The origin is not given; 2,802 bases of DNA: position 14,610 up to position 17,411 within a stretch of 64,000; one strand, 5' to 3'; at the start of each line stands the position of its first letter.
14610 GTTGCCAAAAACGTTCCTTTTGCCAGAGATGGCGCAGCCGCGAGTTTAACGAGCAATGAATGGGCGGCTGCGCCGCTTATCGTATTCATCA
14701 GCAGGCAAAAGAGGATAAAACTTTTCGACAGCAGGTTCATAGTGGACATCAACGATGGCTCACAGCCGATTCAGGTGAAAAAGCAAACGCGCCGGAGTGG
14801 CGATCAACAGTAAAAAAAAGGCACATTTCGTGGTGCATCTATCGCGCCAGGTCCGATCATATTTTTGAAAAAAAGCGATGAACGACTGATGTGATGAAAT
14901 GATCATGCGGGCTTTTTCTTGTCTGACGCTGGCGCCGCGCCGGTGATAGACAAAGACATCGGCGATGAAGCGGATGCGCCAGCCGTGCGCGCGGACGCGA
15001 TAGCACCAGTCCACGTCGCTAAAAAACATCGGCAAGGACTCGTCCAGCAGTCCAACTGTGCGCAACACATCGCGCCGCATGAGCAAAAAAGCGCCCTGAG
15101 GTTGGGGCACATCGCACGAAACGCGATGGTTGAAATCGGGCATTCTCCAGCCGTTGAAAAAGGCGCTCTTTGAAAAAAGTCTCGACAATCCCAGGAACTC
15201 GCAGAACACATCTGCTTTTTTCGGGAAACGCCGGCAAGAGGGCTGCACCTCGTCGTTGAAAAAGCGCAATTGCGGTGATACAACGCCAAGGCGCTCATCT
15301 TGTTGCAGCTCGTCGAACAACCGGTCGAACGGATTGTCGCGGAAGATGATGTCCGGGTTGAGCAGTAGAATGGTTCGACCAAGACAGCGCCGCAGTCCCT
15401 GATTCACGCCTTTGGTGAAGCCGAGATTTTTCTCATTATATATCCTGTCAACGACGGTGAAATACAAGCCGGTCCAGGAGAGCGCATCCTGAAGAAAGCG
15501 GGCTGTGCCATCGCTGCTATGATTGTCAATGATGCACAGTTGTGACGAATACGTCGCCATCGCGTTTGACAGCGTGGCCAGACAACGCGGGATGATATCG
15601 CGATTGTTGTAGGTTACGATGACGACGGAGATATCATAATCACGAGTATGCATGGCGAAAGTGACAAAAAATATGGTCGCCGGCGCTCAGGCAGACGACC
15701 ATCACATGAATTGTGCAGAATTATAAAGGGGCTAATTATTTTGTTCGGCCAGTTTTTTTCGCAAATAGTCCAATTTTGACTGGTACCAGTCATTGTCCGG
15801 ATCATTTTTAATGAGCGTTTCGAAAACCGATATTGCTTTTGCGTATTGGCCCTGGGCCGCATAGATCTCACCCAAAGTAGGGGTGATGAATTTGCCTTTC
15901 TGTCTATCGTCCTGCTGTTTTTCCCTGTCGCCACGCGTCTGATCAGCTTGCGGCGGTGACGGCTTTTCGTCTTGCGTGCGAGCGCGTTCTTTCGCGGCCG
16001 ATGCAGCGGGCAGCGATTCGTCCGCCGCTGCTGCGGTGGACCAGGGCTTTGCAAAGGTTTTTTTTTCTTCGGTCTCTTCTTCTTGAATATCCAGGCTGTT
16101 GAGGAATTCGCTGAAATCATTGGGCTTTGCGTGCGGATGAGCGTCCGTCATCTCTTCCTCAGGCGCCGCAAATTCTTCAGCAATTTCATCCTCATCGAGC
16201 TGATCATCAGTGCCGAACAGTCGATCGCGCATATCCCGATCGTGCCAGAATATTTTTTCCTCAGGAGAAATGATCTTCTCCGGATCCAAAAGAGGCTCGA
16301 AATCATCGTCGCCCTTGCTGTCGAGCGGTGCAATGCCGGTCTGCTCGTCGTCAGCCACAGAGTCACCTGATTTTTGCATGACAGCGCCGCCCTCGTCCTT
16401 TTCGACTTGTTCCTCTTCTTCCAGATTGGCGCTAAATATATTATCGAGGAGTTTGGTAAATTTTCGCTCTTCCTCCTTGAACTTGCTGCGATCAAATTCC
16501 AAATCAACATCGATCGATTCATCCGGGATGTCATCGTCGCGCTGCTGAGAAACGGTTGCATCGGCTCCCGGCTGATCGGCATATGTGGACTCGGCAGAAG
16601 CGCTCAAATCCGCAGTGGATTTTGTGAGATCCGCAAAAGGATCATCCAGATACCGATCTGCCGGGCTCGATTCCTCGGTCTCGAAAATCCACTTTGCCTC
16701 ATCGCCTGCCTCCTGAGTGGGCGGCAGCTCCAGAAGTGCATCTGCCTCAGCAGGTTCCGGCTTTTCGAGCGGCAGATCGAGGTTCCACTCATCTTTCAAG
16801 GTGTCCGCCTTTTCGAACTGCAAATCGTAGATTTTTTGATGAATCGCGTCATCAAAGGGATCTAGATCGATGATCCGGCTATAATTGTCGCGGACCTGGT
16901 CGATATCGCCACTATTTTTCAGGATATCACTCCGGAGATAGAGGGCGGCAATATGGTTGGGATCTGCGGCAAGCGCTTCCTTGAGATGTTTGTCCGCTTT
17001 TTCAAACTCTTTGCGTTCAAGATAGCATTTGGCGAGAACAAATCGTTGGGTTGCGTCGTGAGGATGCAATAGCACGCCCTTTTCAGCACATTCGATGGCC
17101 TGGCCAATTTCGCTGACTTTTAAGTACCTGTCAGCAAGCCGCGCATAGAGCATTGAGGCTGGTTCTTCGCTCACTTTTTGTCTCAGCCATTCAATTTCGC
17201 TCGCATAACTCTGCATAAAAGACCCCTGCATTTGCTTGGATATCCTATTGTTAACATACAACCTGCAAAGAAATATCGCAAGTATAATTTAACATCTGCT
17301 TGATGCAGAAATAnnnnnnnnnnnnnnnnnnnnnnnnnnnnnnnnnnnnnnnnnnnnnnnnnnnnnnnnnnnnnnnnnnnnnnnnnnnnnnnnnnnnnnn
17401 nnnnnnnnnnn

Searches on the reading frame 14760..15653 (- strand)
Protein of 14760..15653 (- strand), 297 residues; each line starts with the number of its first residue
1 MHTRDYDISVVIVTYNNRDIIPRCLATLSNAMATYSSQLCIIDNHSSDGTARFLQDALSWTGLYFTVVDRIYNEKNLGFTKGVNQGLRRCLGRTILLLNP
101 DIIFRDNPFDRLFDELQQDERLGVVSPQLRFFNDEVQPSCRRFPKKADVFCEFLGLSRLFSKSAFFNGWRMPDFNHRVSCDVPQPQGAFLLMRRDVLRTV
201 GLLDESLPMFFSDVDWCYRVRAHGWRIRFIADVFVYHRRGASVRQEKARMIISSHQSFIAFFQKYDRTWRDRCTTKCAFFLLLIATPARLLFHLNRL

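Call 9: search_protein_families(library=pfam, proteins=[window:14760-15653:-], max_evalue=0.001)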
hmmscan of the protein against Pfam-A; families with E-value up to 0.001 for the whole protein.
window:14760-15653:- (297 aa): 2 families
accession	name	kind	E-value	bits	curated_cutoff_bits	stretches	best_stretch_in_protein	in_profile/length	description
PF00535.33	Glycos_transf_2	-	2e-18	67.3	23.3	1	9-197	1-164/168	Glycosyl transferase family 2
PF13641.12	Glyco_tranf_2_3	-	1.2e-16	61.8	27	1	8-243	3-217/230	Glycosyltransferase like family 2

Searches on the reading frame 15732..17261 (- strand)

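Call 9: search_protein_families(library=pfam, proteins=[window:15732-17261:-], max_evalue=0.001)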
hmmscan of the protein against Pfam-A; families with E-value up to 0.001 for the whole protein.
window:15732-17261:- (509 aa): 14 families
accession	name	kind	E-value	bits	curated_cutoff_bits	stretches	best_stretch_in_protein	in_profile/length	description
PF07719.23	TPR_2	-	1.2e-19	69.2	27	2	463-490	7-34/34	Tetratricopeptide repeat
PF13428.12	TPR_14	-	9.5e-16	57.2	23.5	1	463-494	7-38/44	Tetratricopeptide repeat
PF13181.12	TPR_8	-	1.1e-13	50.6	25.7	0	463-490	7-34/34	Tetratricopeptide repeat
PF00515.34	TPR_1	-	1.4e-13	50.5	27.8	1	76-103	7-34/34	Tetratricopeptide repeat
PF14559.12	TPR_19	-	8e-12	45.8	25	0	91-141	12-62/68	Tetratricopeptide repeat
PF13432.12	TPR_16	-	1.3e-10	42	32.7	1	42-102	3-63/65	Tetratricopeptide repeat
PF13174.12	TPR_6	-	2.3e-10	40.9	26.3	1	463-489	6-32/33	Tetratricopeptide repeat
PF12895.13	ANAPC3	-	2.4e-08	34.6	27.2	1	54-115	7-67/82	Anaphase-promoting complex, cyclosome, subunit 3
PF13414.12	TPR_11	-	3.3e-08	33.5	26.8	1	464-497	1-34/42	TPR repeat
PF13431.12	TPR_17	-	2.9e-07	30.7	24.4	0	93-122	2-31/34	Tetratricopeptide repeat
PF13176.12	TPR_7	-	3.1e-07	30.4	27.9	0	463-489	5-33/36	Tetratricopeptide repeat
PF13424.12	TPR_12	-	4e-07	30.6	30.1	0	66-100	41-75/77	Tetratricopeptide repeat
PF13371.12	TPR_9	-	1.1e-06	29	35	0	45-109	4-68/73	Tetratricopeptide repeat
PF23914.1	TPR_CcmH_CycH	-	0.0001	22.6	42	0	26-135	39-152/158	Cytochrome c-type biogenesis protein H TPR domain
